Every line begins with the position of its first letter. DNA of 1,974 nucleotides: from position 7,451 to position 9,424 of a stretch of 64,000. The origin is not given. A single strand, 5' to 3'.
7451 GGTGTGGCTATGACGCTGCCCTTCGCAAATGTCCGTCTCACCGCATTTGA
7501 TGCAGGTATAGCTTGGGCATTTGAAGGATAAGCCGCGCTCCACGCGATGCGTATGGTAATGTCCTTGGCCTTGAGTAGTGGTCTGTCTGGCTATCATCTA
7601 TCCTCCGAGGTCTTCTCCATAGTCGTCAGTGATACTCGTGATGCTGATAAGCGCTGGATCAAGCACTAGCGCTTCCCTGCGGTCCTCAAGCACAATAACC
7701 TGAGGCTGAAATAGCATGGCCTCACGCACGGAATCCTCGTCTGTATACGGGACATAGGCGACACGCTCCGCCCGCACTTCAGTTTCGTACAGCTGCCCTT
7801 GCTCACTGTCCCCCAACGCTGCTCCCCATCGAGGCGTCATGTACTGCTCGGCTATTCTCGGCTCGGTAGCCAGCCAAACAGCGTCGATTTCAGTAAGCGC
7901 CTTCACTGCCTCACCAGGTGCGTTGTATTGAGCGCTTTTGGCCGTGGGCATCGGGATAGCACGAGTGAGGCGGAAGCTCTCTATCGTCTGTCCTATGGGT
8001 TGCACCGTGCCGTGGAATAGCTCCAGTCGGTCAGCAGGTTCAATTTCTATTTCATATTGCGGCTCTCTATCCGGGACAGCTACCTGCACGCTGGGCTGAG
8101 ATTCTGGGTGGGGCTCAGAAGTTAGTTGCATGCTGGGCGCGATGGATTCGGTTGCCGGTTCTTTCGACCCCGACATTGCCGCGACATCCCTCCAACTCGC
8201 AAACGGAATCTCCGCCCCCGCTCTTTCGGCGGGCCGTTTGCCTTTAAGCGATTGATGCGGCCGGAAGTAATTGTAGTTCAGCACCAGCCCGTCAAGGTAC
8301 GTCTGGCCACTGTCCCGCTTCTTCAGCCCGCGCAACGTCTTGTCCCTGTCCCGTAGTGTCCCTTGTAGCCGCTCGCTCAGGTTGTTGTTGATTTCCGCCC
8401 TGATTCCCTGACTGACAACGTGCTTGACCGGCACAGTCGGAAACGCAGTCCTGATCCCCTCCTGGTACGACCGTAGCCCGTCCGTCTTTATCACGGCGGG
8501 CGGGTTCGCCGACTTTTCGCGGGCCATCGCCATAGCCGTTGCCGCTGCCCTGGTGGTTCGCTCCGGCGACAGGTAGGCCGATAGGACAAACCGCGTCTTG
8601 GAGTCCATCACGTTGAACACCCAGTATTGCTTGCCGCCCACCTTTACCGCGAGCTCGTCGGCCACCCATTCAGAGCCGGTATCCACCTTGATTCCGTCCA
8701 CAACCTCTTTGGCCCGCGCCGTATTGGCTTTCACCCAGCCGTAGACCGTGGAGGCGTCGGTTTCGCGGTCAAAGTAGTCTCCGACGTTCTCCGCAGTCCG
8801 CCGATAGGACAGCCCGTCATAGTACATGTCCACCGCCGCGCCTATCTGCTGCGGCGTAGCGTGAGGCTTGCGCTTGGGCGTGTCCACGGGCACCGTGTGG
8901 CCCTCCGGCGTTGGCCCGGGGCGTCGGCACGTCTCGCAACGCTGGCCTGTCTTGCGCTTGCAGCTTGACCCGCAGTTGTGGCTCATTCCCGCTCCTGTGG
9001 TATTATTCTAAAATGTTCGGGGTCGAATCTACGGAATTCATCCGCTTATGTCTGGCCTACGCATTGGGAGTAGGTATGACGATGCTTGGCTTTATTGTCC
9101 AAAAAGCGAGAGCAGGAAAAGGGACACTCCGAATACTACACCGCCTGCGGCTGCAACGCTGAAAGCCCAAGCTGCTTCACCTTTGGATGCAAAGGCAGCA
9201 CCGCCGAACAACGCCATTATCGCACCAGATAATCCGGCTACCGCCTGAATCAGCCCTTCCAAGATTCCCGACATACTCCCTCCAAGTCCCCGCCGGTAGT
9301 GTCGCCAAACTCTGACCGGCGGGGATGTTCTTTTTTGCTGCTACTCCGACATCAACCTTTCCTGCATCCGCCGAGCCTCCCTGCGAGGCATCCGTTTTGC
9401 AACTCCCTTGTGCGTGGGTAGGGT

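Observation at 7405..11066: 3.65-kb IS6-family element with cargo genes, caught splitting an amidohydrolase gene (exact junctions visible)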

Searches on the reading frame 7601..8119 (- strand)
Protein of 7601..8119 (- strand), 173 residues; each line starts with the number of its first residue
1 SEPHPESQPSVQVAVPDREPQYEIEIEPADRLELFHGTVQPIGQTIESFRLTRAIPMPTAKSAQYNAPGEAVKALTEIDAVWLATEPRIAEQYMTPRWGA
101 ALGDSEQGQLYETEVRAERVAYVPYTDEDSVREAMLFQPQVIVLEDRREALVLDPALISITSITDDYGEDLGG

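Call 39: find_homologous_proteins(query=window:7601-8119:-, max_evalue=0.001)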
Query window:7601-8119:- (173 aa): 4 proteins with E <= 0.001 among 115 candidates.
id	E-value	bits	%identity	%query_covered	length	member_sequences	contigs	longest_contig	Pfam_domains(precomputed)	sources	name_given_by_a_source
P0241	3.3e-59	218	64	87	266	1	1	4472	-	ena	-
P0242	2.3e-53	199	62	86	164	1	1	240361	-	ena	-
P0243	1.3e-51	193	59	88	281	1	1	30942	-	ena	-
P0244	2.0e-51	192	59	90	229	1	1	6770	-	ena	-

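Call 40: find_encoding_contigs(protein=P0242, flank=5000, max_places=2)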
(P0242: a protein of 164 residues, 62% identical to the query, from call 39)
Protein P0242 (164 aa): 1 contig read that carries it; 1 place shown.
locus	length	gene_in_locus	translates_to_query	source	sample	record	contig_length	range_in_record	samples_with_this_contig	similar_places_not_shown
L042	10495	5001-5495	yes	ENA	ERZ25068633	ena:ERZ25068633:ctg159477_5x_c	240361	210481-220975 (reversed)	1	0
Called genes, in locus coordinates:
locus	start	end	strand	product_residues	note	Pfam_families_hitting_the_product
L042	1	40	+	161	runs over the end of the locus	PF00383:dCMP_cyt_deam_1, PF14437:MafB19-deam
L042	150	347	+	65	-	-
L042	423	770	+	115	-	-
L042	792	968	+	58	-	-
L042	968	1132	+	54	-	-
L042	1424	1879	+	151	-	-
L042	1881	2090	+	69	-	-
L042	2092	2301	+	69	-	-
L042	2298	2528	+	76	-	-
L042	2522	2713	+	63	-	-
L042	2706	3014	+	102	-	-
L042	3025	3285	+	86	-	-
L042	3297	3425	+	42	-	-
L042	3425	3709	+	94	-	-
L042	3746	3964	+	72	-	-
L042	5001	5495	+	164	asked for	-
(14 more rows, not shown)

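Call 41: find_encoding_contigs(protein=P0243, flank=5000, max_places=2)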
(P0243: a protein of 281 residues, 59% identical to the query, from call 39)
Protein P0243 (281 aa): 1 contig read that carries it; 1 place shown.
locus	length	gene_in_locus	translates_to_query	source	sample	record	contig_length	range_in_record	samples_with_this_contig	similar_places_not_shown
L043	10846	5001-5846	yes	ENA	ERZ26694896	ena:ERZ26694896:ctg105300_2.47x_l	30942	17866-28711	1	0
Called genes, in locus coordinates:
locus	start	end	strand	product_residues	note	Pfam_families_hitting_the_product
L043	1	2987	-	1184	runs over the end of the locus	PF01391:Collagen (weak)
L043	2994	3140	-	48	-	-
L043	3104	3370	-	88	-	-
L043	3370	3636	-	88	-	-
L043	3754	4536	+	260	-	-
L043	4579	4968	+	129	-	PF13384:HTH_23 (faint)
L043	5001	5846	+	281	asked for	-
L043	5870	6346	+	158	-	-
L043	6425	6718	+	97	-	-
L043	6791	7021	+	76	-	-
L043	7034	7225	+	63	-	-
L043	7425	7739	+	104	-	-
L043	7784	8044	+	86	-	-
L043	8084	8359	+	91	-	-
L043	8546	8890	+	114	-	-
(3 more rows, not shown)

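Call 45: search_protein_families(library=phrogs, proteins=[window:7601-8119:-, P0242], max_evalue=0.01)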
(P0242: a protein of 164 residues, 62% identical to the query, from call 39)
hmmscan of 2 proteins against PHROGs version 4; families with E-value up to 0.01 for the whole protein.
window:7601-8119:- (173 aa): 0 families

P0242 (164 aa): 0 families

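Call 51: search_protein_representatives(protein=window:7601-8119:-)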
Query: 173 residues. Proteins with E-value up to 0.001 (for the whole library): 18; up to 1e-10: 14; up to 1e-30: 7. The best 18 are listed.
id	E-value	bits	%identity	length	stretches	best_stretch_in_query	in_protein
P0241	1.0e-59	217.7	64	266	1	20-171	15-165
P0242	7.4e-54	198.7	62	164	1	20-169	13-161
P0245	3.7e-52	193.2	63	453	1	17-171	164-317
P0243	4.3e-52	193.0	59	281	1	19-171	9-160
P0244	6.4e-52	192.4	59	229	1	16-171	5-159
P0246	1.4e-38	149.0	47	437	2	31-171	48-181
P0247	2.0e-36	142.0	61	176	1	57-171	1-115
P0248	1.0e-21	94.2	39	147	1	31-171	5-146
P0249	7.6e-20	88.1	61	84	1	21-98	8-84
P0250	9.5e-17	78.0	42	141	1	34-171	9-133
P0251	8.8e-16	74.9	34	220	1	32-169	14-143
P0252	3.8e-13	66.3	31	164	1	9-169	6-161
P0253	5.1e-12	62.6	36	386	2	27-170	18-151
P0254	2.3e-11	60.5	35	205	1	29-167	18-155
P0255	2.2e-08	50.8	30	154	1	25-169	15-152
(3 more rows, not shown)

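Call 55: predict_structure(alignment_id=A2)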
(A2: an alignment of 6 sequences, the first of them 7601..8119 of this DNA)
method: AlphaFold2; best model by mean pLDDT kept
length: 173 residues; sequences in the alignment: 6
mean_pLDDT: 68.9   pTM: 0.65
mean pLDDT of the five models: 68.9, 66.7, 64.8, 64.0, 59.8
residues with pLDDT >= 90: 14; 70-90: 77; 50-70: 46; < 50: 36
segments of 3 or more residues with pLDDT < 50: 8-19, 44-54, 58-65
pLDDT, mean of each block of 10 residues (from residue 1): 50 42 79 80 48 48 52 60 84 58 59 89 85 88 89 85 78 60
secondary structure, 60 per line:
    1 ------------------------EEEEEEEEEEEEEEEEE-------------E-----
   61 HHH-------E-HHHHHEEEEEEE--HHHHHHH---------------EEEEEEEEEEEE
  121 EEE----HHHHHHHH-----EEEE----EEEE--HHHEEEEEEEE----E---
elements in order: E25-41 H73-77 E78-84 H87-93 E109-123 H128-135 E141-144 E149-152 E158-165

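Call 57: find_related_loci(query=window:7601-8119:-, collection=viral_contigs, flank=4000)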
Query window:7601-8119:- (173 aa) in viral_contigs; peptide patterns used: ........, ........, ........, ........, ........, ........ (x = any residue, [..] = any of these).
12 stretches matched a pattern, but none encodes a relative of the query by tblastn (E <= 1e-3).

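Call 59: find_related_loci(query=A2, collection=viral_contigs, flank=4000)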
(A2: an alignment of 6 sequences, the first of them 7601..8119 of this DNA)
Query A2 (173 aa) in viral_contigs; peptide patterns used: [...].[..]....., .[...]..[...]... (x = any residue, [..] = any of these).
17 stretches matched a pattern, but none encodes a relative of the query by tblastn (E <= 1e-3).

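Call 70: search_protein_families(library=padloc, max_evalue=0.001, proteins=[window:7601-8119:-])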
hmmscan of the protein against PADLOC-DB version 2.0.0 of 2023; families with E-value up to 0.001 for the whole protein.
window:7601-8119:- (173 aa): 0 families

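Call 75: fold_search(model_id=the predicted structure, library=viral)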
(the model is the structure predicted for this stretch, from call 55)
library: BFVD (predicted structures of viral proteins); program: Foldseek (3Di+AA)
matches with E <= 10: 112; with E <= 0.001: 3
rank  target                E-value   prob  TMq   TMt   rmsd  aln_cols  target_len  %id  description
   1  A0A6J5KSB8            3.3e-04  1.00  0.41  0.54   7.0       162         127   13  PARP catalytic domain-containing protein [uncultured Caudovirales phage]
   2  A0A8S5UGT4            5.5e-04  1.00  0.38  0.39   6.7       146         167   13  PolyVal ADP-Ribosyltransferase [Myoviridae sp. ctshb19]
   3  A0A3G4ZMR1            8.5e-04  1.00  0.40  0.07   8.0       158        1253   15  PARP catalytic domain-containing protein [Terrestrivirus sp.]
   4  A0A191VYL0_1          5.1e-03  0.99  0.40  0.08   5.5       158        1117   14  VRNAP protein [Roseobacter phage RD-1410W1-01]
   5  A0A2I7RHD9            5.8e-03  0.96  0.36  0.12  10.5       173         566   11  (no name in the UniProt tables at hand)
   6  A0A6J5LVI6            6.6e-03  1.00  0.42  0.17   5.9       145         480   13  N-acetyltransferase domain-containing protein [uncultured Caudovirales phage]
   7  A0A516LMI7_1          9.6e-03  0.92  0.36  0.06   7.7       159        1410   16  (no name in the UniProt tables at hand)
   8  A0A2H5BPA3            1.0e-02  0.95  0.36  0.42   9.0       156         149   14  ART-PolyVal-like domain-containing protein [Salmonella phage Mutine]
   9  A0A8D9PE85            1.0e-02  0.94  0.38  0.18   7.8       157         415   13  NAD(+) ADP-ribosyltransferase [Bacteriophage sp.]
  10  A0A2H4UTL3            1.2e-02  0.89  0.38  0.15  13.9       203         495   10  NAD(+) ADP-ribosyltransferase [Bodo saltans virus]
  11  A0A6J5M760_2          1.2e-02  0.89  0.34  0.09  10.2       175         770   14  N-acetyltransferase domain-containing protein [uncultured Caudovirales phage]
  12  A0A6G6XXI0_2          1.2e-02  0.84  0.31  0.09   8.6       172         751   16  (no name in the UniProt tables at hand)
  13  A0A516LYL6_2          1.5e-02  0.47  0.29  0.05  13.2       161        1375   10  (no name in the UniProt tables at hand)
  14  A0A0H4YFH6            1.8e-02  0.84  0.39  0.29  10.7       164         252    6  Core protein VP8 [Salmon gill poxvirus]
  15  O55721                1.9e-02  0.82  0.39  0.38  11.3       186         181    8  Putative poly [ADP-ribose] polymerase-like 100L [Invertebrate iridescent virus 6]
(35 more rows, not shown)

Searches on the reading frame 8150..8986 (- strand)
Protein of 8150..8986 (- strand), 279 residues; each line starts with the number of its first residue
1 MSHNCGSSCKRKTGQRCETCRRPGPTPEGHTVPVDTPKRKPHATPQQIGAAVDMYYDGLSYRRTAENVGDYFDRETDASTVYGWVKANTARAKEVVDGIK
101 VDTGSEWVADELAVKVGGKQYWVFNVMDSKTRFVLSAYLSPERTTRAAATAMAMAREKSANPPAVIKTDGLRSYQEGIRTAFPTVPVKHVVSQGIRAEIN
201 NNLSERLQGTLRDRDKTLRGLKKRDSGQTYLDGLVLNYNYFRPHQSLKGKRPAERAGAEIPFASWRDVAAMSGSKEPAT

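Call 23: find_related_loci(query=window:8150-8986:-, collection=genome_contigs, flank=8000)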
Query window:8150-8986:- (279 aa) in genome_contigs; peptide patterns used: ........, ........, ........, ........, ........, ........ (x = any residue, [..] = any of these).
144 stretches matched a pattern; 35 encode a relative of the query (tblastn E <= 1e-3); 35 distinct loci.
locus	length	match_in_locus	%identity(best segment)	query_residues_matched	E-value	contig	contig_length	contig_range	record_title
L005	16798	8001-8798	71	1-271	2e-128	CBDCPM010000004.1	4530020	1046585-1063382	MAG: Dehalococcoidia bacterium isolate e106aa75-8e7b-471b-8364-be862cd00600 genome assembly, contig: contig_4, whole gen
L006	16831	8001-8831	69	1-271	4e-127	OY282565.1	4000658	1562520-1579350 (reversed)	MAG: uncultured Dehalococcoidia bacterium genome assembly, chromosome: 1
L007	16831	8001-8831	68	1-271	4e-126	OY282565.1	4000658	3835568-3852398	MAG: uncultured Dehalococcoidia bacterium genome assembly, chromosome: 1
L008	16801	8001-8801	69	1-271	7e-124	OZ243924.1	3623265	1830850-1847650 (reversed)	MAG: Dehalococcoidia bacterium isolate 8ae34c4e-956f-4af6-a887-bf289f41e209 genome assembly, chromosome: 1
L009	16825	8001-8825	63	1-270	2e-113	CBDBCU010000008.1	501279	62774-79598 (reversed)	MAG: Dehalococcoidia bacterium isolate b7e64017-226b-4aac-beac-0e83de6cf32f genome assembly, contig: contig_8, whole gen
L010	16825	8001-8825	61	1-269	1e-112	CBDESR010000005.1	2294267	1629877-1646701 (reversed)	MAG: Dehalococcoidia bacterium isolate 12ea5684-3b4d-425b-8812-d35473491086 genome assembly, contig: contig_5, whole gen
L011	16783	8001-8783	66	1-271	3e-112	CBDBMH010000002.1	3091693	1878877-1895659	MAG: Dehalococcoidia bacterium isolate 54ca6173-90b9-4e1c-a49d-3e10b3dce350 genome assembly, contig: contig_2, whole gen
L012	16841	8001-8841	73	1-279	1e-110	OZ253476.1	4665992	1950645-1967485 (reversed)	MAG: Dehalococcoidia bacterium isolate f6f1a14d-75c1-44c4-996a-bd844335e16e genome assembly, chromosome: 1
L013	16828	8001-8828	63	1-271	7e-107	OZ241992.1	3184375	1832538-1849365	MAG: Dehalococcoidia bacterium isolate ad06a298-89b6-49a3-928e-ce4bba0dcfa3 genome assembly, chromosome: 1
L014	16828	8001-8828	62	1-271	5e-106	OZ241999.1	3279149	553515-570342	MAG: Dehalococcoidia bacterium isolate a94145c4-23f5-4c8d-977e-23e11a5cf2dd genome assembly, chromosome: 1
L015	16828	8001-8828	59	1-271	9e-101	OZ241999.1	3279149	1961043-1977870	MAG: Dehalococcoidia bacterium isolate a94145c4-23f5-4c8d-977e-23e11a5cf2dd genome assembly, chromosome: 1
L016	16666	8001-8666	50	46-268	3e-67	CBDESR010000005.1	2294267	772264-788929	MAG: Dehalococcoidia bacterium isolate 12ea5684-3b4d-425b-8812-d35473491086 genome assembly, contig: contig_5, whole gen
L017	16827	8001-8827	68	1-271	6e-67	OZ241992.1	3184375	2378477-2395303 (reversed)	MAG: Dehalococcoidia bacterium isolate ad06a298-89b6-49a3-928e-ce4bba0dcfa3 genome assembly, chromosome: 1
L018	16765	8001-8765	46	10-268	4e-64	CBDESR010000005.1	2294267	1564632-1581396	MAG: Dehalococcoidia bacterium isolate 12ea5684-3b4d-425b-8812-d35473491086 genome assembly, contig: contig_5, whole gen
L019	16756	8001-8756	43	16-275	9e-64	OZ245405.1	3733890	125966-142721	MAG: Dehalococcoidia bacterium isolate 4242a2cd-c548-43ce-a6cb-d471f6a5c9d8 genome assembly, chromosome: 1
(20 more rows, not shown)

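Call 58: find_related_loci(query=window:8150-8986:-, collection=viral_contigs, flank=5000)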
Query window:8150-8986:- (279 aa) in viral_contigs; peptide patterns used: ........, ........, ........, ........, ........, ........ (x = any residue, [..] = any of these).
12 stretches matched a pattern, but none encodes a relative of the query by tblastn (E <= 1e-3).

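Call 69: search_dna_similar(query=window:8150-8986:-, collection=plasmids, mode=protein, max_rows=12, max_evalue=0.001)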
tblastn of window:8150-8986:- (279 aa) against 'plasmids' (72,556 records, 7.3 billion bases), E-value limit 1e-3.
Records with a match: 390; places in all: 1000; records where one place covers at least 80% of the query: 132.
Best place of each record, by identity: <60% 390.
By first word of the organism name: Rhizobium 82; Streptomyces 52; Bradyrhizobium 28; Agrobacterium 23; Sinorhizobium 19; Pseudosulfitobacter 19; Deinococcus 18; Roseomonas 17; Clostridium 13; Mesorhizobium 10; and 51 more.
By predicted mobility (MOB-suite, as given by PLSDB): non-mobilizable 211; conjugative 131; mobilizable 48.
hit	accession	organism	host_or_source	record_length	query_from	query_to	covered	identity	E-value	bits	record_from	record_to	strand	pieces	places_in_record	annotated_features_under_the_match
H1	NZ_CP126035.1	Bradyrhizobium elkanii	Glycine max,soybean,root nodule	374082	5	279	99%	27.0%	7e-8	61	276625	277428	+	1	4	none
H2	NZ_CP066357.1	Bradyrhizobium elkanii USDA 76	Glycine max,DNA isolated from pure ...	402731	5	279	99%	27.0%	7e-8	61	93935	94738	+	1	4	none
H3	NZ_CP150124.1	Bradyrhizobium ottawaense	-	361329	15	273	93%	27.8%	8e-7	57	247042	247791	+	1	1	none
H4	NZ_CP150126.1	Bradyrhizobium ottawaense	Glycine max cv. AC Orford,cell ...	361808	15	273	93%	27.8%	8e-7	57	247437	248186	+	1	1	none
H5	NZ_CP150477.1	Bradyrhizobium ottawaense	Glycine max cv. AC Orford,cell culture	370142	15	273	93%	27.8%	8e-7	57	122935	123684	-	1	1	none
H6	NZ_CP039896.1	Agrobacterium pusense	-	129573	4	245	87%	29.5%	1e-5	54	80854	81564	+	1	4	none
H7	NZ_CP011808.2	Pandoraea faecigallinarum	cell culture,chicken dung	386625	18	272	91%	27.9%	2e-5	53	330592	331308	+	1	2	IS6 family transposase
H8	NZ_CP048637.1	Rhizobium oryzihabitans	cell,root,the root of rice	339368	2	245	87%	29.0%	7e-6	55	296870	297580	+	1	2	none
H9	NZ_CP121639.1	Rhizobium leguminosarum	Trifolium ambiguum,cell culture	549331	8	245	85%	29.3%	2e-6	56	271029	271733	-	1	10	none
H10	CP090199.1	Rhizobium leguminosarum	Trifolium ambiguum,Cell culture,nodule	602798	8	245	85%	29.3%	2e-6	56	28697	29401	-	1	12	none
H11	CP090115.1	Rhizobium leguminosarum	Trifolium ambiguum,Cell culture,Plant ...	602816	8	245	85%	29.3%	2e-6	56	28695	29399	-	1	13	none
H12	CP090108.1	Rhizobium leguminosarum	Trifolium ambiguum,Cell culture,Plant ...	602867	8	245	85%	29.3%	2e-6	56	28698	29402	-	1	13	none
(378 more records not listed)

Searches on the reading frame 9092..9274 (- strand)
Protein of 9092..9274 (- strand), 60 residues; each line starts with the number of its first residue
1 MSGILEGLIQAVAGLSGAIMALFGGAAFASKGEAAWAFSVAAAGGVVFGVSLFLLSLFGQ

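Call 3: search_protein_families(library=pfam, proteins=[window:9092-9274:-], max_evalue=0.01)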
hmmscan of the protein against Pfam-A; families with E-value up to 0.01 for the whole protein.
window:9092-9274:- (60 aa): 0 families

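Call 8: search_protein_families(library=ncbifam, proteins=[window:9092-9274:-], max_evalue=0.01)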
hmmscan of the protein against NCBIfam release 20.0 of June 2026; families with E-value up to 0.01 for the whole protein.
window:9092-9274:- (60 aa): 0 families

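Call 45: search_protein_families(library=phrogs, proteins=[window:9092-9274:-], max_evalue=0.01)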
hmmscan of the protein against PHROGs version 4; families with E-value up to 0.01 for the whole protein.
window:9092-9274:- (60 aa): 0 families

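Call 70: search_protein_families(library=padloc, max_evalue=0.001, proteins=[window:9092-9274:-])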
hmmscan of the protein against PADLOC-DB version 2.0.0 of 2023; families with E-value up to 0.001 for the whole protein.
window:9092-9274:- (60 aa): 0 families

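Call 84: find_encoding_contigs(protein=window:9092-9274:-, flank=6000, max_places=5)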
Protein window:9092-9274:- (60 aa): no gene with exactly this product is on record in the collection.
